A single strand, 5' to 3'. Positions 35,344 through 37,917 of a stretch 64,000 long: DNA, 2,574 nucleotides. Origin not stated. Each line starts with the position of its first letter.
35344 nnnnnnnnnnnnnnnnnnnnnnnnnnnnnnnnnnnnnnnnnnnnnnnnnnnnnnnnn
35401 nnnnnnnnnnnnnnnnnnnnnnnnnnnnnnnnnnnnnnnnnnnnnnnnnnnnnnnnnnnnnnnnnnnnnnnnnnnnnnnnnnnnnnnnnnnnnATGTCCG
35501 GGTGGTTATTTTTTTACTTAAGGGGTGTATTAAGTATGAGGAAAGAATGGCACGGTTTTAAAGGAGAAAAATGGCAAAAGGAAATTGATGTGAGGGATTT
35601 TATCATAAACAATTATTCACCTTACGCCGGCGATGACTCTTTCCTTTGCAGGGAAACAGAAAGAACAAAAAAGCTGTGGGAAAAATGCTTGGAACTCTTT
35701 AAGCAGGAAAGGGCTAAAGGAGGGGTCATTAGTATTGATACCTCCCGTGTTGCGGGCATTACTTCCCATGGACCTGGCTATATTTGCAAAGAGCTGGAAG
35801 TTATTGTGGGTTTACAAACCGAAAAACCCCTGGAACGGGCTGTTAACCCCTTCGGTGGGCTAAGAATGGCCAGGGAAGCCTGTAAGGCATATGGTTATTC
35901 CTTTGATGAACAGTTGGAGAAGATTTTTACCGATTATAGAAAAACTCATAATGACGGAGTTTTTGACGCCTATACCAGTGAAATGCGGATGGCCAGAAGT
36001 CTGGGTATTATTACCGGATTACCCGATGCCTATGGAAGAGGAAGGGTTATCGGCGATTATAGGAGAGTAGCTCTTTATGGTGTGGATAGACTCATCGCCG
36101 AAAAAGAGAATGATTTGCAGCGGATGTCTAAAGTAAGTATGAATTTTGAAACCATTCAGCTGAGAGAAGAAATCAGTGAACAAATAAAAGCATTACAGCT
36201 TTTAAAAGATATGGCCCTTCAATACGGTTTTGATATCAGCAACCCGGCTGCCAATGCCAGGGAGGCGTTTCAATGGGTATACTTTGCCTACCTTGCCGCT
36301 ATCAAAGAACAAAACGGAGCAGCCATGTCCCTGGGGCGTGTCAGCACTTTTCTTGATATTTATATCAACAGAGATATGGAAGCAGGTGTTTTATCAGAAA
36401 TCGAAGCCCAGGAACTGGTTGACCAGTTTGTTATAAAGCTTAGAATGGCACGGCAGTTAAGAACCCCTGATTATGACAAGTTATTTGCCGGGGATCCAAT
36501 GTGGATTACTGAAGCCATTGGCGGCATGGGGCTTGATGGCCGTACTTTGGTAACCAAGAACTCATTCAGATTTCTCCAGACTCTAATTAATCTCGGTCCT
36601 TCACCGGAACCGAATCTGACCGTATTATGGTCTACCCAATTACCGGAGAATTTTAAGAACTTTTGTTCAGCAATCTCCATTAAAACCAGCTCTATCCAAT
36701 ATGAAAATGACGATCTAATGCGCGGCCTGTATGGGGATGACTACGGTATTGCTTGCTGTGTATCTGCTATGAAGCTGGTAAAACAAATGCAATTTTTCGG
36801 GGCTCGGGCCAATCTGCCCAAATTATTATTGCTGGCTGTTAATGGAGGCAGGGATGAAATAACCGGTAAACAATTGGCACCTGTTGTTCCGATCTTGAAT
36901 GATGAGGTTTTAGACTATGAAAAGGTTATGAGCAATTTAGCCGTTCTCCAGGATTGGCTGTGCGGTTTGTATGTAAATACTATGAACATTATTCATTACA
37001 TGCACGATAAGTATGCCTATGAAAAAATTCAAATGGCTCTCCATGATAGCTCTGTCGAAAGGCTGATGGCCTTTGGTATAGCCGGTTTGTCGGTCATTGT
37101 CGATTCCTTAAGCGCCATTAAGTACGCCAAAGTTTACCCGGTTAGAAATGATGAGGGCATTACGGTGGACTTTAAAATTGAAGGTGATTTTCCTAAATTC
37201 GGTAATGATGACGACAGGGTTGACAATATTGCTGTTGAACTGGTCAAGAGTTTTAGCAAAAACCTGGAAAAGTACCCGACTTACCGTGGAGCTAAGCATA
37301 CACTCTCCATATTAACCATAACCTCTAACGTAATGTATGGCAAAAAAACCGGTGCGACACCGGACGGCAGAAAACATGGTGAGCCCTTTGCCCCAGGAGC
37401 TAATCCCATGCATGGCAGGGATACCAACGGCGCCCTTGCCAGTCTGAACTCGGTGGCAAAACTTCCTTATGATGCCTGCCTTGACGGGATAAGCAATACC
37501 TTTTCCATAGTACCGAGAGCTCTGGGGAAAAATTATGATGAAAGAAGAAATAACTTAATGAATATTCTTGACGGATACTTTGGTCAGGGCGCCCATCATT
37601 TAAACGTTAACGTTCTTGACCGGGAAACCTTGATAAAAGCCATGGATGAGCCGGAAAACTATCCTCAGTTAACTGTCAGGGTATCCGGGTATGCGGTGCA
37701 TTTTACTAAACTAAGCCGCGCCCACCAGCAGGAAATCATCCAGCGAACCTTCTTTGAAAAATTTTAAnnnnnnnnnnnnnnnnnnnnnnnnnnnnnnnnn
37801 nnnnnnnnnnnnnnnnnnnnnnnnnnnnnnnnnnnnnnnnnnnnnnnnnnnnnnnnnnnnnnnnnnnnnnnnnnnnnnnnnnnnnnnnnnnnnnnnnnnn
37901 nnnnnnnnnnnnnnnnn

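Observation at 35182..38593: pflBA and its ZTP riboswitch are bracketed by a diverged ~80-bp direct repeat of the tRNA-Cys 3' end plus terminator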

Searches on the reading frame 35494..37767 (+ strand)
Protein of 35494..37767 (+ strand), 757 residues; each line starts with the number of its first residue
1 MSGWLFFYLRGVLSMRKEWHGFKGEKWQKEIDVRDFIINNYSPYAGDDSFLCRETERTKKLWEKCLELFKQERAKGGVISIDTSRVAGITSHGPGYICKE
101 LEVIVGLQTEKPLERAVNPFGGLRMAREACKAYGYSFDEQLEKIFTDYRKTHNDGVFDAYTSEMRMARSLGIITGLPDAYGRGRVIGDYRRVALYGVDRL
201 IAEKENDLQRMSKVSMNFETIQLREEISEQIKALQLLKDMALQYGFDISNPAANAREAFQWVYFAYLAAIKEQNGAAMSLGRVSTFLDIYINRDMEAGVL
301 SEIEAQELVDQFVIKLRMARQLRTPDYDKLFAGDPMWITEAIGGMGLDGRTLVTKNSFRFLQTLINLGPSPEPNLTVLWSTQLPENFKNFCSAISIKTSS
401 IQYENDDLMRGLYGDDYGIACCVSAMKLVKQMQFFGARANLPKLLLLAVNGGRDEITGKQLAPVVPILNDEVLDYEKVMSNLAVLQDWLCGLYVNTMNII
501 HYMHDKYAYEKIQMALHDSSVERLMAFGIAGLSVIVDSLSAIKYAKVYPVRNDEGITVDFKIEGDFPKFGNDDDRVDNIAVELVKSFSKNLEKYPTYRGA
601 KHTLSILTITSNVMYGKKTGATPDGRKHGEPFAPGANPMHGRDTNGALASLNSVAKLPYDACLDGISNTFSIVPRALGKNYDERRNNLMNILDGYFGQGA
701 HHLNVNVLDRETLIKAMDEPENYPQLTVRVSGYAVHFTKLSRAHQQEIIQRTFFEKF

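Call 8: search_protein_families(library=pfam, proteins=[window:35494-37767:+])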
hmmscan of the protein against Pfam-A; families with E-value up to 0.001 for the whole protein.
window:35494-37767:+ (757 aa): 2 families
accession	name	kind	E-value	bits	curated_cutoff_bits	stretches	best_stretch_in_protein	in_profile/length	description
PF02901.20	PFL-like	-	2.5e-213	710.8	24.3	1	29-616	3-647/647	Pyruvate formate lyase-like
PF01228.26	Gly_radical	-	2.7e-38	131.2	22.2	1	632-738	1-106/106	Glycine radical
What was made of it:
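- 35536..37767 (+): pflB, pyruvate formate-lyase (743 aa). Pfam PFL-like and Gly_radical (call 8).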

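Call 28: find_homologous_proteins(query=window:35494-37767:+, max_evalue=1e-100)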
Query window:35494-37767:+ (757 aa): 8000 proteins with E <= 1e-100 among 8000 candidates; the best 120 are listed.
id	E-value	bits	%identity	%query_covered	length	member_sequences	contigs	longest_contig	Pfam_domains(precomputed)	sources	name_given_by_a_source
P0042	0.0e+0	1611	93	98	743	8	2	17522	PF02901.21,PF01228.27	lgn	-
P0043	0.0e+0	1522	88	98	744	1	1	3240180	PF02901.21,PF01228.27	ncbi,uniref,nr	ncbi:formate acetyltransferase [Desulforamulus ferrireducens]|uniref:Formate acetyltransferase n=1 T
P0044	0.0e+0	1521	88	98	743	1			PF02901.21,PF01228.27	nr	nr:formate C-acetyltransferase [Desulforamulus ferrireducens]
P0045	0.0e+0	1521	88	98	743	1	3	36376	PF02901.21,PF01228.27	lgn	-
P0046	0.0e+0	1520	88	98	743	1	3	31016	PF02901.21,PF01228.27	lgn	-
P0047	0.0e+0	1501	87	98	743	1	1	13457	PF02901.21,PF01228.27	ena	-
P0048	0.0e+0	1399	80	98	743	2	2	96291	PF02901.21,PF01228.27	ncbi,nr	ncbi:formate C-acetyltransferase [Desulforamulus putei]|nr:formate C-acetyltransferase [Desulforamul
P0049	0.0e+0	1363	78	98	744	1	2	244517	PF02901.21,PF01228.27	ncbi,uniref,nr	ncbi:formate C-acetyltransferase [Desulforamulus hydrothermalis]|uniref:Formate acetyltransferase n=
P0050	0.0e+0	1362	78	98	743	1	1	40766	PF02901.21,PF01228.27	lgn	-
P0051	0.0e+0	1357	78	98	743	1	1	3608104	PF02901.21,PF01228.27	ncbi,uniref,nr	ncbi:formate acetyltransferase [Desulforamulus reducens MI-1]|uniref:Formate acetyltransferase n=1 T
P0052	0.0e+0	1351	78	98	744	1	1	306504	PF02901.21,PF01228.27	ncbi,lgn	ncbi:formate C-acetyltransferase [Desulfotomaculum varum]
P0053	0.0e+0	1348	77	98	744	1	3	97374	PF02901.21,PF01228.27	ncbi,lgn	ncbi:MAG: formate C-acetyltransferase [Bacillota bacterium]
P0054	0.0e+0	1346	78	98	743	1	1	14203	PF02901.21,PF01228.27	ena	-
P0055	0.0e+0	1321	78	96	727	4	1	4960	PF02901.21,PF01228.27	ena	-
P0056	0.0e+0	1318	75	98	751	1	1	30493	PF02901.21,PF01228.27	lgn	-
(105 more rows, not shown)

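Call 30: find_encoding_contigs(protein=P0042, flank=10000, max_places=4)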
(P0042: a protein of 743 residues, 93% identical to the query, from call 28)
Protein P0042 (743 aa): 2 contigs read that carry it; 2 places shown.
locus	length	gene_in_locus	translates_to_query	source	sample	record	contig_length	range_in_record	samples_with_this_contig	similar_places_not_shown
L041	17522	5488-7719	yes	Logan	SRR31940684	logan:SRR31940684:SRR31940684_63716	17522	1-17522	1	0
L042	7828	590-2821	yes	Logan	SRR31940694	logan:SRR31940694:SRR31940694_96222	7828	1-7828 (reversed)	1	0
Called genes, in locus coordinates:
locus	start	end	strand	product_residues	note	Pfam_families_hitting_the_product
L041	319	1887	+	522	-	-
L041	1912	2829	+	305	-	-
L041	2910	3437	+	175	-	-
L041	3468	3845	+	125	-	PF20648:DUF6809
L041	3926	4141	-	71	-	PF14192:DUF4314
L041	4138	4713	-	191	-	-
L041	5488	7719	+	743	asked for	PF02901:PFL-like, PF01228:Gly_radical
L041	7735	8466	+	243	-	PF13353:Fer4_12, PF04055:Radical_SAM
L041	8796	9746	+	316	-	PF01210:NAD_Gly3P_dh_N (weak), PF02737:3HCDH_N, PF03446:NAD_binding_2 (weak), PF00725:3HCDH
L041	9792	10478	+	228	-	PF09986:DUF2225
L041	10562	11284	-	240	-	PF20772:TACO1_YebC_N, PF01709:Transcrip_reg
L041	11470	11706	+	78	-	-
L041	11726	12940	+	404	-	PF04165:DUF401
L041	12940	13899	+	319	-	PF01336:tRNA_anti-codon (weak), PF01966:HD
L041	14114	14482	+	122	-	PF00903:Glyoxalase, PF12681:Glyoxalase_2 (weak), PF13669:Glyoxalase_4 (weak)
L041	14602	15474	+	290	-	PF01171:ATP_bind_3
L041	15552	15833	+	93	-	-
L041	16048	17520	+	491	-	?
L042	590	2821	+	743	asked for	PF02901:PFL-like, PF01228:Gly_radical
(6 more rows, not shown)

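Call 31: find_encoding_contigs(protein=P0043, flank=10000, max_places=3)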
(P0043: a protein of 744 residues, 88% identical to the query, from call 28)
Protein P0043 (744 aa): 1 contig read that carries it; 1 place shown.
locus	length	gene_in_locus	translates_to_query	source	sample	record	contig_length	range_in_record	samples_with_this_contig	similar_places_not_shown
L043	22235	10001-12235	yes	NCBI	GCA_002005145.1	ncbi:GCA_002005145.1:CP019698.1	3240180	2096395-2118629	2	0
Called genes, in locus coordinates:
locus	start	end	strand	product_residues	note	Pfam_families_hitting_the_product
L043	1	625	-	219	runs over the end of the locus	PF01351:RNase_HII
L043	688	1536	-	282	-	PF03193:RsgA_GTPase (weak), PF01926:MMR_HSR1, PF02421:FeoB_N (weak)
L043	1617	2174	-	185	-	PF10502:Peptidase_S26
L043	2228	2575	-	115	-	PF01245:Ribosomal_L19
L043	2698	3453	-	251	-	PF01746:tRNA_m1G_MT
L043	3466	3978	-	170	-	PF01782:RimM, PF05239:PRC, PF24986:PRC_RimM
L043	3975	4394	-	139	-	PF11068:YlqD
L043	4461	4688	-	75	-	PF13083:KH_KhpA-B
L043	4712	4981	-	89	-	PF00886:Ribosomal_S16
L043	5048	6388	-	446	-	PF02881:SRP54_N, PF06414:Zeta_toxin (weak), PF13401:AAA_22, PF00448:SRP54, PF01656:CbiA (weak), PF02978:SRP_SPB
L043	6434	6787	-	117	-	PF04297:UPF0122, PF04545:Sigma70_r4, PF08281:Sigma70_r4_2 (weak)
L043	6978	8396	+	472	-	PF00202:Aminotran_3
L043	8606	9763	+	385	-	PF04326:SLFN_AlbA_2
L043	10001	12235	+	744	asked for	PF02901:PFL-like, PF01228:Gly_radical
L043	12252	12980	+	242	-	PF13353:Fer4_12, PF04055:Radical_SAM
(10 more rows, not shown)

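Call 32: find_encoding_contigs(protein=P0045, flank=10000, max_places=3)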
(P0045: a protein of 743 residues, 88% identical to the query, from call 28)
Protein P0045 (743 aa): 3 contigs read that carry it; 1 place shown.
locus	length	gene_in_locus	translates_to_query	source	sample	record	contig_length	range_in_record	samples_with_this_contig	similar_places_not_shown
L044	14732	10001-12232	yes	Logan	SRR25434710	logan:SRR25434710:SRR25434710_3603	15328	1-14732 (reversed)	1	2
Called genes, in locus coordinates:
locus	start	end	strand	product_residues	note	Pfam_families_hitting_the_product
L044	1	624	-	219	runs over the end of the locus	PF01351:RNase_HII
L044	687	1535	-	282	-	PF03193:RsgA_GTPase (weak), PF01926:MMR_HSR1, PF02421:FeoB_N (weak)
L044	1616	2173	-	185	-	PF10502:Peptidase_S26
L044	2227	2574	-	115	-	PF01245:Ribosomal_L19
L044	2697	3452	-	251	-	PF01746:tRNA_m1G_MT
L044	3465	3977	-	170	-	PF01782:RimM, PF05239:PRC, PF24986:PRC_RimM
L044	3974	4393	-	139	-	PF11068:YlqD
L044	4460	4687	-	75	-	PF13083:KH_KhpA-B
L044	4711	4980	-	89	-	PF00886:Ribosomal_S16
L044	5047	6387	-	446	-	PF02881:SRP54_N, PF06414:Zeta_toxin (weak), PF13401:AAA_22, PF00448:SRP54, PF01656:CbiA (weak), PF02978:SRP_SPB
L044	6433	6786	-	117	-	PF04297:UPF0122, PF04545:Sigma70_r4, PF08281:Sigma70_r4_2 (weak)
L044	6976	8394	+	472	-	PF00202:Aminotran_3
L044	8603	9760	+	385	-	PF04326:SLFN_AlbA_2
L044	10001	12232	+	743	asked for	PF02901:PFL-like, PF01228:Gly_radical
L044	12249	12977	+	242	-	PF13353:Fer4_12, PF04055:Radical_SAM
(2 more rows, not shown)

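Call 67: search_protein_families(library=phrogs, proteins=[L041:319-1887:+, L041:1912-2829:+, L041:2892-3437:+, L041:3468-3845:+, L041:3926-4141:-, L041:4138-4752:-], max_evalue=0.001)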
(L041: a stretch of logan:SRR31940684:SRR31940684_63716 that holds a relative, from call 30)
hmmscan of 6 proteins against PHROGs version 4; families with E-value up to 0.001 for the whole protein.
L041:319-1887:+ (522 aa): 0 families

L041:1912-2829:+ (305 aa): 1 family
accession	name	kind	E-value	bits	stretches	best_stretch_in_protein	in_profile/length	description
phrog_16692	-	unknown function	6.2e-05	22.6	1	128-295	716-870/1107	-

L041:2892-3437:+ (181 aa): 0 families

L041:3468-3845:+ (125 aa): 0 families

L041:3926-4141:- (71 aa): 2 families
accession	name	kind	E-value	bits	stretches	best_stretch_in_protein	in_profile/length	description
phrog_2431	-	unknown function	1.4e-25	90.8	1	1-71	1-69/149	-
phrog_3782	-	unknown function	1.1e-24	86.8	1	1-71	4-72/74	-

L041:4138-4752:- (204 aa): 2 families
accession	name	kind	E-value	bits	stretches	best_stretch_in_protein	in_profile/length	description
phrog_95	-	integration and excision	8.5e-25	88.4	1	1-200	377-579/651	integrase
phrog_18012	-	unknown function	2.4e-16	61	1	101-199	2-100/104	-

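Call 68: search_protein_families(library=pfam, proteins=[L041:4138-4752:-, L041:319-1887:+, L041:1912-2829:+], max_evalue=0.01)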
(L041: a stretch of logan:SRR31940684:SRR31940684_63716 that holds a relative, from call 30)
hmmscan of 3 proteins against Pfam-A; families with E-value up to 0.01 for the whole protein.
L041:4138-4752:- (204 aa): 4 families
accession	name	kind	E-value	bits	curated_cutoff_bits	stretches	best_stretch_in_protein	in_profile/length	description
PF13408.12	Zn_ribbon_recom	-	5.7e-09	36.7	25.3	1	1-56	6-57/58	Recombinase zinc beta ribbon domain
PF08614.16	ATG16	-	0.0013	19.4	33.7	1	101-147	3-49/200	Autophagy protein 16 (ATG16)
PF06005.17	ZapB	-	0.0022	18.9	31.5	1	121-159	12-50/71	Cell division protein ZapB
PF02183.23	HALZ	-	0.0078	16.8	28.1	0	122-146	7-31/43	Homeobox associated leucine zipper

L041:319-1887:+ (522 aa): 0 families

L041:1912-2829:+ (305 aa): 0 families
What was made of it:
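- On tDNA-integrated genomic island (Islander definition): A serine-recombinase fragment exists only in L041, outside the shared block (calls 67, 68).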

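Call 69: find_encoding_contigs(protein=P0046, flank=8000, max_places=3)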
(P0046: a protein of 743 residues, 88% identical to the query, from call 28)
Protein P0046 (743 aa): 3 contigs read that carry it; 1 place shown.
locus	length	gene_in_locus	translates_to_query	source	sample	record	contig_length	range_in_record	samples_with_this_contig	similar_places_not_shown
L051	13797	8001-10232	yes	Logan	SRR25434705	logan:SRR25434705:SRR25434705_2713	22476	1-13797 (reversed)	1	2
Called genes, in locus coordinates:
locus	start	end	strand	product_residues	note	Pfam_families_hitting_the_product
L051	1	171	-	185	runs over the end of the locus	PF10502:Peptidase_S26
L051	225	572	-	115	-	PF01245:Ribosomal_L19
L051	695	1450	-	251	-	PF01746:tRNA_m1G_MT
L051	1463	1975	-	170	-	PF01782:RimM, PF05239:PRC, PF24986:PRC_RimM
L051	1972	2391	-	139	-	PF11068:YlqD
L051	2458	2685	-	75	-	PF13083:KH_KhpA-B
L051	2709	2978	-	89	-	PF00886:Ribosomal_S16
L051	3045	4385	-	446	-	PF02881:SRP54_N, PF06414:Zeta_toxin (weak), PF13401:AAA_22, PF00448:SRP54, PF01656:CbiA (weak), PF02978:SRP_SPB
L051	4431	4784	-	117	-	PF04297:UPF0122, PF04545:Sigma70_r4, PF08281:Sigma70_r4_2 (weak)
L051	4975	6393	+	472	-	PF00202:Aminotran_3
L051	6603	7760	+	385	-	PF04326:SLFN_AlbA_2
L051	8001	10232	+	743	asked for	PF02901:PFL-like, PF01228:Gly_radical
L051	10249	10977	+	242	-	PF13353:Fer4_12, PF04055:Radical_SAM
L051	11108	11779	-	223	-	-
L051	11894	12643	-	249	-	PF00557:Peptidase_M24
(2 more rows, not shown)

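Call 70: find_encoding_contigs(protein=P0050, flank=8000, max_places=3)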
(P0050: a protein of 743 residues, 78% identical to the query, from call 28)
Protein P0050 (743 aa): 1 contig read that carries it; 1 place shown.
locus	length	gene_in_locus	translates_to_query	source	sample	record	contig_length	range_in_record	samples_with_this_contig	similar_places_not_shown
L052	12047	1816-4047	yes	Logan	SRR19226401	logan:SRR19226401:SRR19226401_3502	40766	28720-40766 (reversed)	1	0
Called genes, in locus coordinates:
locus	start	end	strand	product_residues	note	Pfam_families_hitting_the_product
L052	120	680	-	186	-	-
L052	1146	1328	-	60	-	-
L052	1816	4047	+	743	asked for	PF02901:PFL-like, PF01228:Gly_radical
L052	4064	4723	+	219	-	PF13353:Fer4_12, PF04055:Radical_SAM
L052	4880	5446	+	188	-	PF00484:Pro_CA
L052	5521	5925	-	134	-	PF00072:Response_reg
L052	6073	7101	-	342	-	PF00072:Response_reg, PF01339:CheB_methylest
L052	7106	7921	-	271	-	PF03705:CheR_N, PF01739:CheR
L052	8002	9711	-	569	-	PF12729:4HB_MCP_1, PF00672:HAMP, PF00015:MCPsignal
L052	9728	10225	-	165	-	PF01584:CheW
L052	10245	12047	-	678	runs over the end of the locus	PF01627:Hpt, PF07194:P2, PF02895:H-kinase_dim, PF02518:HATPase_c, PF01584:CheW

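Call 71: find_encoding_contigs(protein=P0053, flank=8000, max_places=3)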
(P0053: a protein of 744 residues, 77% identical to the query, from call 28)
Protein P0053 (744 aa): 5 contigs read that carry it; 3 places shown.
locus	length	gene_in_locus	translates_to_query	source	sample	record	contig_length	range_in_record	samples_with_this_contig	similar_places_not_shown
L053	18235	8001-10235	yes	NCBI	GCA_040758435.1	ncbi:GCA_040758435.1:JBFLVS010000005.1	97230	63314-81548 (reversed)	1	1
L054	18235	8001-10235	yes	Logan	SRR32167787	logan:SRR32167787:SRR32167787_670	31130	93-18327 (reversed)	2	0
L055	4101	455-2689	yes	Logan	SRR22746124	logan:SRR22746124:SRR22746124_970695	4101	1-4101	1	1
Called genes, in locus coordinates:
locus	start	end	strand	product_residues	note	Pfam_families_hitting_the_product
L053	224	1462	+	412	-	PF13353:Fer4_12, PF04055:Radical_SAM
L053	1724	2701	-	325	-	PF04055:Radical_SAM, PF06968:BATS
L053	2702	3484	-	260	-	PF01209:Ubie_methyltran (weak), PF13489:Methyltransf_23, PF05401:NodS, PF05175:MTS (weak), PF08241:Methyltransf_11, PF08242:Methyltransf_12, PF13649:Methyltransf_25, PF13847:Methyltransf_31, +2 more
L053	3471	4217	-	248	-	PF00561:Abhydrolase_1, PF12697:Abhydrolase_6, PF12146:Hydrolase_4, PF03096:Ndr (weak)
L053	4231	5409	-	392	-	PF00155:Aminotran_1_2, PF01053:Cys_Met_Meta_PP (faint)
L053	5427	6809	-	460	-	PF00202:Aminotran_3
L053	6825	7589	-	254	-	PF01656:CbiA, PF07755:DUF1611 (faint), PF13500:AAA_26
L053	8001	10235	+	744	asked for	PF02901:PFL-like, PF01228:Gly_radical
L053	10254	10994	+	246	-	PF13353:Fer4_12, PF04055:Radical_SAM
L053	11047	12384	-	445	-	PF12801:Fer4_5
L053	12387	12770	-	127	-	-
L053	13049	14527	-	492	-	PF00672:HAMP, PF00512:HisKA, PF02518:HATPase_c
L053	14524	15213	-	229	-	PF00072:Response_reg, PF00486:Trans_reg_C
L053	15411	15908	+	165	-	-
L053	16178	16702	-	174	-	-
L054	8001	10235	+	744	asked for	PF02901:PFL-like, PF01228:Gly_radical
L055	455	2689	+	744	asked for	PF02901:PFL-like, PF01228:Gly_radical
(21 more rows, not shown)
